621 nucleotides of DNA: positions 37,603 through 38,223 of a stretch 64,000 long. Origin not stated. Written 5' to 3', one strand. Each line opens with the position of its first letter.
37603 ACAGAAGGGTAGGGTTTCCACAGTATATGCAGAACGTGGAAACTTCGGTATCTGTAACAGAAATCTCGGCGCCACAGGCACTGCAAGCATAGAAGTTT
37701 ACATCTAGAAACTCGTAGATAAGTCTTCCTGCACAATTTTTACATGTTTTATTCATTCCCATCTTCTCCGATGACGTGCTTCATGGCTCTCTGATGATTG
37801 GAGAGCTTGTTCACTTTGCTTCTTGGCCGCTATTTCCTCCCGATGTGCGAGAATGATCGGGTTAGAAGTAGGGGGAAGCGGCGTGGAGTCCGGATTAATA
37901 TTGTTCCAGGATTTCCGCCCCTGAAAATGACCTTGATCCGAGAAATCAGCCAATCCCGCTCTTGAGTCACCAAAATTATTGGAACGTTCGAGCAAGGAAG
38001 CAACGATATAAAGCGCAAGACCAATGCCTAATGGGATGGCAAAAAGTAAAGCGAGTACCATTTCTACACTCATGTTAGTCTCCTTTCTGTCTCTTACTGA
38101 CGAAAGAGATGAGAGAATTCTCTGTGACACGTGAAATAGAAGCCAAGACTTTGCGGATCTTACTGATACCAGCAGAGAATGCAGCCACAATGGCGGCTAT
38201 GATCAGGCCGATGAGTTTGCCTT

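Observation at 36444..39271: Tandemly duplicated two-gene module: membrane-anchored zinc-ribbon protein plus small single-pass membrane protein, both of an uncharacterised family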

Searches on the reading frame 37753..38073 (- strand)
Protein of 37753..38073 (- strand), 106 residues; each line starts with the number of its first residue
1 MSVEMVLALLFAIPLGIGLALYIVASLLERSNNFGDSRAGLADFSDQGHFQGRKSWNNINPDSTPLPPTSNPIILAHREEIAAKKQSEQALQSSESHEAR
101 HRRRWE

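Call 3: search_protein_families(library=pfam, proteins=[window:37753-38073:-], max_evalue=1)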
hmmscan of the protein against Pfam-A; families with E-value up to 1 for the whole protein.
window:37753-38073:- (106 aa): 0 families

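Call 8: search_protein_families(library=ncbifam, proteins=[window:37753-38073:-], max_evalue=1)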
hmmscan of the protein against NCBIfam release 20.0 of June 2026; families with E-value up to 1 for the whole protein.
window:37753-38073:- (106 aa): 1 family
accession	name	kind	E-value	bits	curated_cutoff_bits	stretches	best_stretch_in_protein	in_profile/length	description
TIGR02138.1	phosphate_pstC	equivalog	0.07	12.1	196.45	1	6-29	74-97/296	phosphate ABC transporter permease subunit PstC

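Call 47: search_protein_families(library=padloc, proteins=[window:37753-38073:-], max_evalue=1)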
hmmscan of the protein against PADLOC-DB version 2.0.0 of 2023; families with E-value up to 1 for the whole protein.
window:37753-38073:- (106 aa): 0 families

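Call 48: search_protein_families(library=phrogs, proteins=[window:37753-38073:-], max_evalue=1)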
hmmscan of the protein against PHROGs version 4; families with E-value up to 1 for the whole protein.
window:37753-38073:- (106 aa): 2 families
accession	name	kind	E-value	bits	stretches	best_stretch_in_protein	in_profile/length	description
phrog_24112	-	unknown function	0.13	13.4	1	3-28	46-69/74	-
phrog_9500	-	transcription regulation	0.24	12.5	1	76-98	42-64/65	CsrA-like regulator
